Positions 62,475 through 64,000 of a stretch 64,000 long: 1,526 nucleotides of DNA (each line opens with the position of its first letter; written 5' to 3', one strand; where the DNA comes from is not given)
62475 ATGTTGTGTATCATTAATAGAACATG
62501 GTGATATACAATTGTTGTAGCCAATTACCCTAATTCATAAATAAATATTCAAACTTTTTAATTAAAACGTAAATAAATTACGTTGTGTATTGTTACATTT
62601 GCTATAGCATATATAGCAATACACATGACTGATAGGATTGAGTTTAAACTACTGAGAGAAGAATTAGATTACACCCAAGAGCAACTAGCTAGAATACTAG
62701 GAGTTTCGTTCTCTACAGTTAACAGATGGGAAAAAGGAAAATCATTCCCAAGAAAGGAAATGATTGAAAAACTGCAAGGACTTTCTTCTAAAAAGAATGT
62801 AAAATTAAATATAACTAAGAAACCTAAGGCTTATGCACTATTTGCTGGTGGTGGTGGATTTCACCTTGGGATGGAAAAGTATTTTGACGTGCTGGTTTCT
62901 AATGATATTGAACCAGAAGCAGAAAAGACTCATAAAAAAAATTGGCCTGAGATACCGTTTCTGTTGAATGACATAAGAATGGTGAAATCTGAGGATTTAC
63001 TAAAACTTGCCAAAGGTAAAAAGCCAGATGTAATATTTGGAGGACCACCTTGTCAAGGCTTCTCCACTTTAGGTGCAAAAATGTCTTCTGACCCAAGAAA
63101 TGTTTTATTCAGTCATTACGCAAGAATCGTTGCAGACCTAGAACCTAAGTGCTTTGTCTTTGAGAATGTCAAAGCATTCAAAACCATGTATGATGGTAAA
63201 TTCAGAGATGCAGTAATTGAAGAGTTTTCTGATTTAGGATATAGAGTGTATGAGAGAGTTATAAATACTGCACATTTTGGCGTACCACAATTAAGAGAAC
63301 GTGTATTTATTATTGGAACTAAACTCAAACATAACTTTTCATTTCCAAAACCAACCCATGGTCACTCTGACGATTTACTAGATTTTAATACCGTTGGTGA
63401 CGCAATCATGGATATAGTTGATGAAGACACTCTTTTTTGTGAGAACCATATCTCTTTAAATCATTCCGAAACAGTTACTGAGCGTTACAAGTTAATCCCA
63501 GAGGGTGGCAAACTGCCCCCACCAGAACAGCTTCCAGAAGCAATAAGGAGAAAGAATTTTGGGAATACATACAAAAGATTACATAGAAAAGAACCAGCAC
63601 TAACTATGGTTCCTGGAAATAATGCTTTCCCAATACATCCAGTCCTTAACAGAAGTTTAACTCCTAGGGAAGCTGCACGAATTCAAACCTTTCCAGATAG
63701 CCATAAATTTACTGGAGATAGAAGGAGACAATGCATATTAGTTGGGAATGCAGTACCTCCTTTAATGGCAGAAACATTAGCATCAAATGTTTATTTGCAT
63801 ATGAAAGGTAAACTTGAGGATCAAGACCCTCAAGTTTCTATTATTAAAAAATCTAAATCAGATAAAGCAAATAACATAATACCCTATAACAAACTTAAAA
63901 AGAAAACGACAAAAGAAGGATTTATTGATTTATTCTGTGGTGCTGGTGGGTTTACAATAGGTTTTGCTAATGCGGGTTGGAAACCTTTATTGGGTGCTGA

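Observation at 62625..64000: ORF missing from the track: HTH + two tandem cytosine-5 DNA methyltransferase domains, cut by the window edge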

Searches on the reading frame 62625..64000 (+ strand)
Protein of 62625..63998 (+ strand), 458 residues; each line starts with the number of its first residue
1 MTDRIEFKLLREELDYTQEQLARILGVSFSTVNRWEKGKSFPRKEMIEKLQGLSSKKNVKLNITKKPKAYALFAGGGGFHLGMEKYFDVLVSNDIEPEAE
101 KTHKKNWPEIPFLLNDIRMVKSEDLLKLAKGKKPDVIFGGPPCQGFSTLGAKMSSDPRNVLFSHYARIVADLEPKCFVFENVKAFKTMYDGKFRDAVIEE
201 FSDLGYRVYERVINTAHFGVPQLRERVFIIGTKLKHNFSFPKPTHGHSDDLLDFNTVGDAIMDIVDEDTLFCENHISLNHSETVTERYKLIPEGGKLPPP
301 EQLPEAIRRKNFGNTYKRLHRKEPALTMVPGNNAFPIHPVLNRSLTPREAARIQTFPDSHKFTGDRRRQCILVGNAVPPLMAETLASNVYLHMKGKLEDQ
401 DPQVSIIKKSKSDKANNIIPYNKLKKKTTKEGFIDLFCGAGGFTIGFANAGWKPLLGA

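Call 4: search_protein_families(library=pfam, proteins=[window:62625-64000:+], max_evalue=0.1)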
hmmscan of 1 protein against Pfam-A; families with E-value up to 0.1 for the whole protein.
window:62625-64000:+ (458 aa): 17 families
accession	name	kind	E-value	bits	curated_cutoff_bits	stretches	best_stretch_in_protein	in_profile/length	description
PF00145.23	DNA_methylase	-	2.9e-70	237.7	22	2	71-388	5-321/324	C-5 cytosine-specific DNA methylase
PF01381.28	HTH_3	-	5e-12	46.1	23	1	8-50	2-44/55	Helix-turn-helix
PF13560.12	HTH_31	-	6.1e-08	33.3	27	1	6-50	5-50/64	Helix-turn-helix domain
PF09445.16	Methyltransf_15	-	2.2e-07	31.1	22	2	72-147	7-85/165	RNA cap guanine-N2 methyltransferase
PF12844.13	HTH_19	-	3.6e-05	24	30.2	1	7-50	4-47/64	Helix-turn-helix domain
PF13384.12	HTH_23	-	0.00018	21.7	24.6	1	3-35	6-37/50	Homeodomain-like domain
PF15731.11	MqsA_antitoxin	-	0.0036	17.9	30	1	8-53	75-120/131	Antitoxin component of bacterial toxin-antitoxin system, MqsA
PF03602.21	Cons_hypoth95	-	0.008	16.3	24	0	72-152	48-132/182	Conserved hypothetical protein 95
PF20432.4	Xre-like-HTH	-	0.012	16.3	25.8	1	10-38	18-45/63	Antitoxin Xre-like helix-turn-helix domain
PF13022.12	HTH_Tnp_1_2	-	0.019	15.5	27.9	1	13-43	21-54/122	Helix-turn-helix of insertion element transposase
PF13518.12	HTH_28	-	0.021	15.3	25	1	16-37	13-34/52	Helix-turn-helix domain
PF08281.18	Sigma70_r4_2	-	0.026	14.6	25.7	1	9-35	20-46/54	Sigma-70, region 4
PF13545.12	HTH_Crp_2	-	0.027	14.9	27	1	13-34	20-41/70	Crp-like helix-turn-helix domain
PF07022.19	Phage_CI_repr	-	0.041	14.7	22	1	18-48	15-45/65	Bacteriophage CI repressor helix-turn-helix domain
PF04545.22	Sigma70_r4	-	0.046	13.7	24.1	0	13-37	18-42/50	Sigma-70, region 4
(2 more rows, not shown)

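Call 5: search_protein_families(library=ncbifam, proteins=[window:62625-64000:+], max_evalue=0.1)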
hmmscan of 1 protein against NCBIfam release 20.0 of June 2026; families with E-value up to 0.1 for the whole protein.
window:62625-64000:+ (458 aa): 20 families
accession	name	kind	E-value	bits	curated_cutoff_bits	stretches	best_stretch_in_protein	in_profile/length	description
TIGR00675.1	dcm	superfamily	3.3e-62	211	100.65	1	72-388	4-328/329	DNA (cytosine-5-)-methyltransferase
NF007772.0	PRK10458.1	subfamily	7e-14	51.2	710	1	65-234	87-288/472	DNA cytosine methylase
NF041951.1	phage_RstR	subfamily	4.9e-07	30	80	1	6-50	6-50/108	RstR family transcriptional repressor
TIGR03830.1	CxxCG_CxxCG_HTH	subfamily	5e-07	29.5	61.8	1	7-57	70-120/127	type II TA system antitoxin MqsA family protein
NF047542.1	telomere_Tap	equivalog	1.7e-05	23.7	600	1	8-53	23-68/695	telomere-associated protein Tap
TIGR03070.1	couple_hipB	subfamily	3.1e-05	23.8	71.65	1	9-42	9-42/58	type II toxin-antitoxin system Y4mF family antitoxin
NF040522.1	VC1465_fam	subfamily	4.6e-05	23.5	70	1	8-40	2-34/111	VC1465 family Xer recombination activation factor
NF007257.0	PRK09706.1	subfamily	5.9e-05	22.9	101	1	10-48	13-51/135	transcriptional repressor DicA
TIGR00270.2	TIGR00270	equivalog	0.0008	19.2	110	1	10-51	83-124/159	multiprotein bridging factor aMBF1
NF041265.1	NadS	equivalog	0.00097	19.4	60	1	7-44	35-72/94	NadS family protein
NF003162.0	PRK04140.1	equivalog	0.0023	17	263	1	7-53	131-177/317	transcriptional regulator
NF041575.1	antitoxPezA_Strep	equivalog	0.0027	17.7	290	1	7-50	6-49/158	type II toxin-antitoxin system antitoxin PezA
NF007481.0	PRK10072.1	equivalog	0.0067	16.9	110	1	6-44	37-75/96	HTH-type transcriptional regulator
NF046037.1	carphisopro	domain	0.015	15.5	38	1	17-45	10-38/54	carph-isopro domain-containing protein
NF007271.0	PRK09726.1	equivalog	0.021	14.8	79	1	7-37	17-47/88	type II toxin-antitoxin system antitoxin HipB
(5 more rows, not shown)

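Call 6: find_homologous_proteins(query=window:62625-64000:+)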
Query window:62625-64000:+ (458 aa): 7436 proteins with E <= 0.001 among 8000 candidates; the best 120 are listed.
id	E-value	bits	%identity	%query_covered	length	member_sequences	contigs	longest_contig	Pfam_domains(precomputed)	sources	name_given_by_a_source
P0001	1.7e-279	945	69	99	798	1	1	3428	PF12844.14,PF00145.24,PF01381.29,PF09445.17,PF13560.13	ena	-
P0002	3.0e-265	898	73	86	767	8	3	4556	PF00145.24,PF09445.17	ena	-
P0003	5.4e-236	802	57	90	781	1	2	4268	PF00145.24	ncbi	-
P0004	1.6e-235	800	60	86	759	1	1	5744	PF00145.24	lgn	-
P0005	8.3e-234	795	60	86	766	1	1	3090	PF00145.24,PF01728.26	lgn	-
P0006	8.6e-233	791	59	86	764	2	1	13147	PF00145.24,PF09445.17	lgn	-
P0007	1.7e-232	790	59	88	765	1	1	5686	PF00145.24,PF09445.17,PF01728.26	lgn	-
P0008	1.8e-232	790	60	89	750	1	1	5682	PF00145.24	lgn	-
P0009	8.1e-232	788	62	85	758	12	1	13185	PF00145.24,PF09445.17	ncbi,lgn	-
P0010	8.1e-232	788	60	90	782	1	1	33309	PF00145.24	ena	-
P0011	5.3e-231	785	63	85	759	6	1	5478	PF00145.24,PF09445.17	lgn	-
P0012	1.0e-230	785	58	89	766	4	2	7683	PF00145.24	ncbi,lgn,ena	-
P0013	2.7e-230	783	62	85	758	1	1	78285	PF00145.24,PF09445.17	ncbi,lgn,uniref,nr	ncbi:DNA cytosine methyltransferase [Flavobacterium sp. AG291]|uniref:DNA cytosine methyltransferase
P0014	2.7e-230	783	60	88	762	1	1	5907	PF00145.24,PF09445.17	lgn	-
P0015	1.1e-229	781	61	85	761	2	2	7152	PF00145.24,PF09445.17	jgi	jgi:DNA (cytosine-5)-methyltransferase 1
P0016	1.6e-229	781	63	85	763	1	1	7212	PF00145.24,PF09445.17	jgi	jgi:DNA (cytosine-5)-methyltransferase 1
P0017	1.2e-228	778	61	85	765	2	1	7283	PF00145.24,PF09445.17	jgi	jgi:DNA (cytosine-5)-methyltransferase 1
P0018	2.1e-228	777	59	86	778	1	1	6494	PF00145.24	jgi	jgi:DNA (cytosine-5)-methyltransferase 1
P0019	3.0e-228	776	60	85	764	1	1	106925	PF00145.24,PF09445.17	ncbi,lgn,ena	-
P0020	5.7e-228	775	60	88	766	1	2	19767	PF00145.24,PF01728.26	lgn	-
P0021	1.1e-227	775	61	85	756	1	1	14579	PF00145.24,PF09445.17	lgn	-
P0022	2.5e-227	773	61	85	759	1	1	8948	PF00145.24,PF09445.17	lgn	-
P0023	1.6e-226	771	60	86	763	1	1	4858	PF00145.24,PF09445.17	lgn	-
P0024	2.3e-226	770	61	85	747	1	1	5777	PF00145.24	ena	-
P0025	4.6e-226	769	59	88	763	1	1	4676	PF00145.24,PF09445.17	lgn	-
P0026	8.7e-223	758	59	85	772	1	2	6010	PF00145.24,PF09445.17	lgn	-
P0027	1.2e-222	758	58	85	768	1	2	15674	PF00145.24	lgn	-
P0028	1.5e-222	758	56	90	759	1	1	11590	PF00145.24,PF09445.17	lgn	-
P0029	6.2e-222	756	57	86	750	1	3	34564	PF00145.24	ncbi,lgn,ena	-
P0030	1.4e-220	751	59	85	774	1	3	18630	PF00145.24,PF09445.17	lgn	-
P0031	6.8e-219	746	60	85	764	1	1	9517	PF00145.24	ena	-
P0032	8.4e-219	745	57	83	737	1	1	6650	PF00145.24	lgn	-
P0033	3.8e-218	743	58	85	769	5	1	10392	PF00145.24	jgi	-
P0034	1.1e-217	742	55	86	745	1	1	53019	PF00145.24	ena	-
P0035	1.6e-217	741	58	85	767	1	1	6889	PF00145.24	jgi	jgi:DNA (cytosine-5)-methyltransferase 1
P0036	4.5e-217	740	58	85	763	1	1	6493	PF00145.24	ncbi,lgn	-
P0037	4.6e-217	740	54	87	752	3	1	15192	PF00145.24,PF09445.17,PF01728.26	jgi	-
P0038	6.1e-217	739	56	86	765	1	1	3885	PF00145.24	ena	-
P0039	2.6e-216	737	57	85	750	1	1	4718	PF00145.24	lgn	-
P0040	6.6e-216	736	57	85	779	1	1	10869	PF00145.24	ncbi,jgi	jgi:DNA (cytosine-5)-methyltransferase 1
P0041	1.2e-215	735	58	86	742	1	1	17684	PF00145.24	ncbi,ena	-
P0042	1.9e-215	734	56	85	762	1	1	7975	PF00145.24,PF09445.17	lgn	-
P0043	4.3e-215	733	57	86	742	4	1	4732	PF00145.24,PF09445.17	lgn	-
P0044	4.8e-215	733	56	88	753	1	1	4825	PF00145.24,PF09445.17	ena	-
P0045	2.1e-214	731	58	85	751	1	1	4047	PF00145.24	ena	-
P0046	2.5e-214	731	57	85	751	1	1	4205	PF00145.24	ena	-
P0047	4.2e-214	730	57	86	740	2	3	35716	PF00145.24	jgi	jgi:DNA (cytosine-5)-methyltransferase 1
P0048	4.5e-214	730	57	85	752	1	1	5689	PF00145.24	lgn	-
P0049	5.5e-214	729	57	85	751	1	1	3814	PF00145.24,PF09445.17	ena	-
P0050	9.1e-214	729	56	86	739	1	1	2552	PF00145.24,PF09445.17,PF01728.26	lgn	-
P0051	1.1e-213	728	57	85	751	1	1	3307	PF00145.24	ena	-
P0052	1.2e-213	728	57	85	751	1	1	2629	PF00145.24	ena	-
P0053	1.3e-213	728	57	85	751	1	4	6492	PF00145.24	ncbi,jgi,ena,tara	tara:strand:+ start:874 stop:3129 length:2256 start_codon:yes stop_codon:yes gene_type:complete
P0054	1.8e-213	728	57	85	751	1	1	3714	PF00145.24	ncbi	-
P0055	4.4e-213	726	57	85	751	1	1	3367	PF00145.24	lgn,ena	-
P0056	4.4e-213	726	57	85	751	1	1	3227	PF00145.24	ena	-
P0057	5.6e-213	726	57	85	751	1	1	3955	PF00145.24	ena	-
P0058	5.8e-213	726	56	87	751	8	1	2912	PF00145.24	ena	-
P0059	1.3e-212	725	55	86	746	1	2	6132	PF00145.24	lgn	-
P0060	2.6e-212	724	56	86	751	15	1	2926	PF00145.24,PF09445.17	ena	-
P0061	3.1e-212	724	55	85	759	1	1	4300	PF00145.24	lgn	-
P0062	5.4e-212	723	57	86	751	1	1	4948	PF00145.24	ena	-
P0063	7.6e-212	722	52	90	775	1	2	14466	PF00145.24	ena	-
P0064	1.6e-211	721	56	86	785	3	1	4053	PF00145.24,PF09445.17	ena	-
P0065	1.9e-211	721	57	86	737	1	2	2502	PF00145.24,PF09445.17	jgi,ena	-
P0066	3.5e-211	720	58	85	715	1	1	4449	PF00145.24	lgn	-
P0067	1.5e-210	718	55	85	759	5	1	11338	PF00145.24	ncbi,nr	ncbi:MAG: DNA cytosine methyltransferase [Proteobacteria bacterium]|nr:DNA cytosine methyltransferas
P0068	1.9e-210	718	55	86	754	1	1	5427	PF00145.24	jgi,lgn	jgi:DNA (cytosine-5)-methyltransferase 1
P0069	2.1e-210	718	56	85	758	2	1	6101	PF00145.24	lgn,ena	-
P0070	2.4e-210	717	55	85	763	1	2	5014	PF00145.24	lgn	-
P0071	2.9e-210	717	58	85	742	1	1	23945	PF00145.24,PF09445.17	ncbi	-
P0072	7.5e-210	716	54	85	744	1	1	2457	PF00145.24,PF09445.17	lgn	-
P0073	1.0e-209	715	56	86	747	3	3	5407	PF00145.24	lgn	-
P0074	1.0e-209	715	55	85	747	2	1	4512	PF00145.24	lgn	-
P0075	1.3e-209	715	58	81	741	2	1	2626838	PF00145.24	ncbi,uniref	ncbi:DNA cytosine methyltransferase [Altererythrobacter aquiaggeris]|uniref:DNA cytosine methyltrans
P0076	1.6e-209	715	55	85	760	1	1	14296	PF00145.24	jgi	-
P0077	3.3e-209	714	57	86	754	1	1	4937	PF00145.24,PF09445.17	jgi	jgi:DNA (cytosine-5)-methyltransferase 1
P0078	4.4e-209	713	57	85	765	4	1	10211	PF00145.24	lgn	-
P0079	6.6e-209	713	58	85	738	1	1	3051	PF00145.24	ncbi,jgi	jgi:DNA (cytosine-5)-methyltransferase 1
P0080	7.5e-209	712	54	85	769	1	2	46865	PF00145.24,PF09445.17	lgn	-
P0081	2.3e-208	711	56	85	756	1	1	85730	PF00145.24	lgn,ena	-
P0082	4.1e-208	710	52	90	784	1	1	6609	PF00145.24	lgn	-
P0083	4.2e-208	710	57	85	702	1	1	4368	PF00145.24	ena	-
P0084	4.8e-208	710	52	85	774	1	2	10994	PF00145.24,PF03602.22,PF09445.17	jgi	jgi:DNA (cytosine-5)-methyltransferase 1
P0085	4.8e-208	710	54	89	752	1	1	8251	PF00145.24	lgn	-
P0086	7.5e-208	709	55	89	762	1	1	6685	PF00145.24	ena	-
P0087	1.2e-207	708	55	86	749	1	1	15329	PF00145.24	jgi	jgi:DNA (cytosine-5)-methyltransferase 1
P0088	1.4e-207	708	54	88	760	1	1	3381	PF00145.24,PF09445.17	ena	-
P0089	1.9e-207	708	56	80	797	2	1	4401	PF00145.24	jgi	jgi:DNA (cytosine-5)-methyltransferase 1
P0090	5.3e-207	706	55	87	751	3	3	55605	PF00145.24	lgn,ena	-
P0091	5.7e-207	706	55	85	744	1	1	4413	PF00145.24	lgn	-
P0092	6.1e-207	706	55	89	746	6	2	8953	PF00145.24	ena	-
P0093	6.3e-207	706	54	85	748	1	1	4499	PF00145.24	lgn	-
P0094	6.5e-207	706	53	90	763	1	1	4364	PF00145.24,PF09445.17,PF01728.26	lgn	-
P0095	1.0e-206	705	61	71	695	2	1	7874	PF00145.24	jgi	-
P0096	1.1e-206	705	57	86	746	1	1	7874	PF00145.24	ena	-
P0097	2.2e-206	704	54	86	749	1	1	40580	PF00145.24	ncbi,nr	ncbi:DNA cytosine methyltransferase [Alphaproteobacteria bacterium]|nr:DNA cytosine methyltransferas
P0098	2.5e-206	704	52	87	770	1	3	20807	PF00145.24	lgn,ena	-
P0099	2.6e-206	704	54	81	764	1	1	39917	PF00145.24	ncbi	ncbi:DNA cytosine methyltransferase [Chloroflexota bacterium]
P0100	3.0e-206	704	54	85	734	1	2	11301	PF00145.24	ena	-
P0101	3.0e-206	704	54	85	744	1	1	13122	PF00145.24,PF09445.17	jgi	jgi:DNA (cytosine-5)-methyltransferase 1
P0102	3.5e-206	704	55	86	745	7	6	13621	PF00145.24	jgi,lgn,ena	-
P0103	3.5e-206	704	52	80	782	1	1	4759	PF00145.24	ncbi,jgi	jgi:DNA (cytosine-5)-methyltransferase 1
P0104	3.9e-206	703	55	86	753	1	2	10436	PF00145.24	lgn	-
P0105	4.1e-206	703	56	85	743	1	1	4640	PF00145.24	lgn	-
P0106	5.2e-206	703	56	85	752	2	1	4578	PF00145.24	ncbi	-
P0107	8.3e-206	702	54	85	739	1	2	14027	PF00145.24,PF09445.17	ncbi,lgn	ncbi:MAG: DNA cytosine methyltransferase [Nitrosopumilaceae archaeon]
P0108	1.1e-205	702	55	83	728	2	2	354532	PF00145.24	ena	-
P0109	1.2e-205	702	61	73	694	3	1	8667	PF00145.24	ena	-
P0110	1.3e-205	702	54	86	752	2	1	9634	PF00145.24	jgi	jgi:DNA (cytosine-5)-methyltransferase 1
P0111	1.4e-205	702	54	85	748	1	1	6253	PF00145.24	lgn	-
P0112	1.4e-205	702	55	85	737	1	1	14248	PF00145.24,PF09445.17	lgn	-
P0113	1.5e-205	702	54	87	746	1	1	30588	PF00145.24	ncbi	-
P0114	1.5e-205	702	53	85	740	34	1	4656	PF00145.24,PF09445.17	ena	-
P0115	1.6e-205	701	54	84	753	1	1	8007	PF00145.24,PF09445.17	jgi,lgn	-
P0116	1.9e-205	701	52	92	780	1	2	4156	PF00145.24,PF09445.17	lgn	-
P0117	3.8e-205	700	56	85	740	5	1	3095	PF00145.24,PF09445.17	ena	-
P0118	8.6e-205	699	54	85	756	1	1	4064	PF00145.24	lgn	-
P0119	8.9e-205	699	56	85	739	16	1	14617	PF00145.24,PF09445.17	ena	-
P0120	2.8e-204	697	53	87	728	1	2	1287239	PF00145.24,PF09445.17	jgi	jgi:DNA (cytosine-5)-methyltransferase 1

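Call 7: find_related_loci(query=window:62625-64000:+, collection=genome_contigs, flank=10000)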
Query window:62625-64000:+ (458 aa) in genome_contigs; peptide patterns used: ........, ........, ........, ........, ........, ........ (x = any residue, [..] = any of these).
173 stretches matched a pattern; 36 encode a relative of the query (tblastn E <= 1e-3); 36 distinct loci.
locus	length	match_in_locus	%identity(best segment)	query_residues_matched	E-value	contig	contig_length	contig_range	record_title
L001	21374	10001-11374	68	8-458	0e+0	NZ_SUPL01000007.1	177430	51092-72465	Pontimicrobium aquaticum strain CAU 1491 contig7, whole genome shotgun sequence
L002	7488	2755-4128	63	8-458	0e+0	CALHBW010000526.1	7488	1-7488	MAG: uncultured Saprospiraceae bacterium isolate R2_Bin_METABAT__40_sub_1 genome assembly, contig: c_000000480885, whole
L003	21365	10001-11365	61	10-456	0e+0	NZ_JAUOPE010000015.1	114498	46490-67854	Colwellia sp. 1_MG-2023 strain I2R04 OHHEBKCN_15, whole genome shotgun sequence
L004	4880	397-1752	54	10-458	1e-162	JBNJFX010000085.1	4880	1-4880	MAG: Bacteroidota bacterium isolate Y22_60dBSe2.bin.196 NODE_29002_length_4880_cov_5.967998, whole genome shotgun sequen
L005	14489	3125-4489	52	10-456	2e-150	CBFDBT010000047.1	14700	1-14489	MAG TPA_asm: uncultured Alphaproteobacteria bacterium isolate SRR26215677_concoct_115 genome assembly, contig: ERZ250734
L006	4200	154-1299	57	69-458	1e-147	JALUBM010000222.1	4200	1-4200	MAG: Sulfurimonas sp. isolate S142_metabat2_scaf2bin.016 S142_NODE_4903_length_4200_cov_2.344464, whole genome shotgun s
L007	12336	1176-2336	53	69-457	2e-134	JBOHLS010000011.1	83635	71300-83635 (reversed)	MAG: Stellaceae bacterium isolate SE1507_maxbin2.bin.2 NODE_109_length_83635_cov_10.781949, whole genome shotgun sequenc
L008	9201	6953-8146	56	57-458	3e-145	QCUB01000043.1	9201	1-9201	Prochlorococcus sp. AG-676-M04 Ga0172056_143, whole genome shotgun sequence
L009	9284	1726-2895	52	67-455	3e-128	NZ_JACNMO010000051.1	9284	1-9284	Roseobacter weihaiensis strain H9 Scaffold49_1, whole genome shotgun sequence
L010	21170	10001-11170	51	67-455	2e-128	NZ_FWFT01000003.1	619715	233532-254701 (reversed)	Pseudooctadecabacter jejudonensis strain CECT 8397, whole genome shotgun sequence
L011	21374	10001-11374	60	6-458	0e+0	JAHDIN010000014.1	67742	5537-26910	MAG: Saprospiraceae bacterium isolate MAG-94 RZ_1137, whole genome shotgun sequence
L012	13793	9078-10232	47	57-451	8e-117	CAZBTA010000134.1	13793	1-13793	MAG TPA_asm: uncultured Bryobacter sp. isolate binchicken_co214_141 genome assembly, contig: NODE_4995_length_13793_cov_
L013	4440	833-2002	48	66-455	5e-117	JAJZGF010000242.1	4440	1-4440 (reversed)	MAG: Acidobacteria bacterium isolate LL4.bin32 NODE_28137_length_4440_cov_2.927892, whole genome shotgun sequence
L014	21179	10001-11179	46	58-453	1e-115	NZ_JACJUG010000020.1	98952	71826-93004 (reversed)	Mitsuaria sp. WAJ17 NODE_20_length_98952_cov_36.312714, whole genome shotgun sequence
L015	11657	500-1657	46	56-451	1e-112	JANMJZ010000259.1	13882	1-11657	MAG: Sphingomonadales bacterium isolate OTE_64_metabat_289 OTE_64_k141_2305103, whole genome shotgun sequence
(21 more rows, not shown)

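Call 11: search_protein_families(library=pfam, proteins=[L001:12433-13917:+, L001:9980-12436:+], max_evalue=1)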
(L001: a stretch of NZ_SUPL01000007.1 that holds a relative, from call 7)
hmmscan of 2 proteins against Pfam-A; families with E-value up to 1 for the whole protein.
L001:12433-13917:+ (494 aa): 0 families

L001:9980-12436:+ (818 aa): 7 families
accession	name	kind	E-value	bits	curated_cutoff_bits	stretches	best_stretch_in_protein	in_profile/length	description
PF00145.23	DNA_methylase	-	1.3e-142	475.5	22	2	76-394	6-323/324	C-5 cytosine-specific DNA methylase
PF09445.16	Methyltransf_15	-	2.7e-07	30.7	22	1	440-527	4-92/165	RNA cap guanine-N2 methyltransferase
PF01381.28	HTH_3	-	4.4e-07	30.3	23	1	7-50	1-44/55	Helix-turn-helix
PF12844.13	HTH_19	-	0.0011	19.3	30.2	1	4-47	1-44/64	Helix-turn-helix domain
PF13560.12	HTH_31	-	0.0044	17.7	27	1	3-50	2-50/64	Helix-turn-helix domain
PF04158.19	Sof1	-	0.11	13.2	25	1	281-315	17-51/87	Sof1-like domain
PF15731.11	MqsA_antitoxin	-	0.21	12.2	30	1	4-58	71-124/131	Antitoxin component of bacterial toxin-antitoxin system, MqsA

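Call 12: search_protein_families(library=ncbifam, proteins=[L001:12433-13917:+], max_evalue=1)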
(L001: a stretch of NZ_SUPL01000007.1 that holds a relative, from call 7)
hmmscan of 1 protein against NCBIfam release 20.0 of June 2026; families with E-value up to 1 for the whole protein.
L001:12433-13917:+ (494 aa): 0 families
